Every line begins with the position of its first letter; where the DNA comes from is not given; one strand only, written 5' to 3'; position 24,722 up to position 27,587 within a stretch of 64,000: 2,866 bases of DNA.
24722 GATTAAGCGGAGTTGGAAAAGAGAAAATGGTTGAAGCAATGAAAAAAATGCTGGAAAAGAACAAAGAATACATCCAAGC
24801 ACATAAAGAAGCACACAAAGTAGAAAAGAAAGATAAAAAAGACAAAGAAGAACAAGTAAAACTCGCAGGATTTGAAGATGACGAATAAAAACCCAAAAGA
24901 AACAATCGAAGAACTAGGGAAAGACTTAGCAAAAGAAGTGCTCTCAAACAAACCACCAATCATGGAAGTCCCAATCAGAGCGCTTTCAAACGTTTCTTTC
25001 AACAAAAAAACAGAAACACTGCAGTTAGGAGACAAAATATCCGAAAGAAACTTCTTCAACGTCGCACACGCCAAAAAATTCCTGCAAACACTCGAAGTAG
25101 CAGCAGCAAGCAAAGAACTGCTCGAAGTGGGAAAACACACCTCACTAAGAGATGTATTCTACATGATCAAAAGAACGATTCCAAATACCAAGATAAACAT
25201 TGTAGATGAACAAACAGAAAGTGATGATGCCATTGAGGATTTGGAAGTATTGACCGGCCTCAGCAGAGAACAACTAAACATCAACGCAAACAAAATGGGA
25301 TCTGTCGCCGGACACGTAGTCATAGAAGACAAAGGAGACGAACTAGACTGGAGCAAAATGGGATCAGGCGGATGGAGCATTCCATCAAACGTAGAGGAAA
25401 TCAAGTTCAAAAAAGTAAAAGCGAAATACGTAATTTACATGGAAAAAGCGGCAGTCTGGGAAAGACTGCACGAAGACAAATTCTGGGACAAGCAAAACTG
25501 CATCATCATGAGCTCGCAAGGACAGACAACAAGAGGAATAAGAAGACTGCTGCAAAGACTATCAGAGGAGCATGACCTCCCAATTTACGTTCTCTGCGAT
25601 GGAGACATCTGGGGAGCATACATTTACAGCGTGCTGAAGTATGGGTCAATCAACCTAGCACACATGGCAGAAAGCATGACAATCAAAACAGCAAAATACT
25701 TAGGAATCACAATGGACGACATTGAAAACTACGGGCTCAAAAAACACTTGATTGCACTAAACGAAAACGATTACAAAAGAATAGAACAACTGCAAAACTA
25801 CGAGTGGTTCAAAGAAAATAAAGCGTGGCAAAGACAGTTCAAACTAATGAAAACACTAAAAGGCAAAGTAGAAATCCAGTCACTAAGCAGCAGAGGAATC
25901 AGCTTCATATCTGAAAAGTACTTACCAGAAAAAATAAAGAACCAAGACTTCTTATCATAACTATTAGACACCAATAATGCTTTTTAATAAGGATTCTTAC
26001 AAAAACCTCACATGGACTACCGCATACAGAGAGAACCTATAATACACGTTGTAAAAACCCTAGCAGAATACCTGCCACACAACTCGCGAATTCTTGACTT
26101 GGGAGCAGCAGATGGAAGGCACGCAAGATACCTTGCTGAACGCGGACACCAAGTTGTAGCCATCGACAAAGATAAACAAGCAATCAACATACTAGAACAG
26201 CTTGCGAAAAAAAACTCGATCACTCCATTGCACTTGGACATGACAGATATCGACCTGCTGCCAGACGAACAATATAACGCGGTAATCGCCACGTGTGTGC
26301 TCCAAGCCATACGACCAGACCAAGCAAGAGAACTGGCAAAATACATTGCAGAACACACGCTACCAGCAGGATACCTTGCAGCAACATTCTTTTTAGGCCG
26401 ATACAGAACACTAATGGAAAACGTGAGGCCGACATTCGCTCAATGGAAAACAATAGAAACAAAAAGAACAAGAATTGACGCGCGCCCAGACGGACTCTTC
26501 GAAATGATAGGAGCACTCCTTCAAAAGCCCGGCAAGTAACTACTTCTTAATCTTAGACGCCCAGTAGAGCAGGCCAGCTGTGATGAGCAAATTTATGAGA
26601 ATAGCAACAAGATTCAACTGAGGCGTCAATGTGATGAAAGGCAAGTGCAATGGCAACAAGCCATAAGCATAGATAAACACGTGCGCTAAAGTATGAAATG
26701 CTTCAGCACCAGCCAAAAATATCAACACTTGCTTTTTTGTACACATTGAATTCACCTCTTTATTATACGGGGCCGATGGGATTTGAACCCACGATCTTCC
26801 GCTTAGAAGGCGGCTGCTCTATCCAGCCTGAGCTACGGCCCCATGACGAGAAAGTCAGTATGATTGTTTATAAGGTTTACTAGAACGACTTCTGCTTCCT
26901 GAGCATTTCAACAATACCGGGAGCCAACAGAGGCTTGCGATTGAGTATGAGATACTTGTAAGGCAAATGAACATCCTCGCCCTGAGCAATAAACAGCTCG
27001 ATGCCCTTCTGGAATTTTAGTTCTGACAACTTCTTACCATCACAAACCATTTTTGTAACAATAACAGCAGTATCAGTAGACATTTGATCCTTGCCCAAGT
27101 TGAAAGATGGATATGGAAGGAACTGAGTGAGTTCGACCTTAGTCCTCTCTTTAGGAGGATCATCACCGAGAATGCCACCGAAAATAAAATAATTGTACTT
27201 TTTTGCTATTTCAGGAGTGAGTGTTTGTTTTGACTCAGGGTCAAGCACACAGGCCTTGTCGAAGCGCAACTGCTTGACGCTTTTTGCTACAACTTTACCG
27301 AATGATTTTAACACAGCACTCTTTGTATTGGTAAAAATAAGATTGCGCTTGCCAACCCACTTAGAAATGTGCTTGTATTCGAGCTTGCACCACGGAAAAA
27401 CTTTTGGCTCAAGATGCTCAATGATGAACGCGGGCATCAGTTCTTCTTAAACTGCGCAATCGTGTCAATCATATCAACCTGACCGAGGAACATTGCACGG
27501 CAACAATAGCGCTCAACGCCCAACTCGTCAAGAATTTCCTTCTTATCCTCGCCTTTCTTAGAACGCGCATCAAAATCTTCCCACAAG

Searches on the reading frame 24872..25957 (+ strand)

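Call 72: search_protein_families(library=pfam, max_evalue=0.000001, proteins=[window:24872-25957:+])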
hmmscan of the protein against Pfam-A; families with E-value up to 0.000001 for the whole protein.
window:24872-25957:+ (362 aa): 3 families
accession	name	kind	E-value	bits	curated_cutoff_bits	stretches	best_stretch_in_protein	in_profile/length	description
PF21180.3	TOP6A-Spo11_Toprim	-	4.1e-57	193.3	24.1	1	186-355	1-170/170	Topoisomerase 6 subunit A/Spo11, Toprim domain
PF04406.19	TP6A_N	-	1.1e-15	57.6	26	1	68-137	1-62/62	Type IIB DNA topoisomerase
PF20768.2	Topo_VI_alpha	-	3.4e-09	36.8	23.6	1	143-181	5-48/50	All-beta domain in DNA topoisomerase VI alpha subunit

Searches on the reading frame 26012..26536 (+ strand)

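Call 72: search_protein_families(library=pfam, max_evalue=0.000001, proteins=[window:26012-26536:+])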
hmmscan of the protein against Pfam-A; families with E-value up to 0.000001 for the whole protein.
window:26012-26536:+ (175 aa): 6 families
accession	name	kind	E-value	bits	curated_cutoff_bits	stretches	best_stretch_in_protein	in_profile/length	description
PF03848.20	TehB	-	1.2e-14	54.6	20.4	1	24-121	31-129/193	Tellurite resistance protein TehB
PF13649.12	Methyltransf_25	-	4.8e-13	50.1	27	1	27-120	1-97/97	Methyltransferase domain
PF08241.18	Methyltransf_11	-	5e-11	43.5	21.2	1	28-123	1-94/95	Methyltransferase domain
PF13847.12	Methyltransf_31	-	5.4e-10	39.6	27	1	24-101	4-88/145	Methyltransferase domain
PF13489.12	Methyltransf_23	-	6.9e-10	39.3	27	1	7-129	6-121/164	Methyltransferase domain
PF08242.18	Methyltransf_12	-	7e-10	40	30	1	28-121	1-97/98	Methyltransferase domain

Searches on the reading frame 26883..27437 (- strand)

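Call 72: search_protein_families(library=pfam, max_evalue=0.000001, proteins=[window:26883-27437:-])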
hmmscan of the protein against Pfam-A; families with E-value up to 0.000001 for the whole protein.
window:26883-27437:- (185 aa): 1 family
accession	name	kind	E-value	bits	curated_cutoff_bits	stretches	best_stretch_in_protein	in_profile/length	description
PF04252.18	SFM1-like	-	1.7e-49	168.5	27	1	4-182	2-197/201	Protein arginine N-methyltransferase SFM1-like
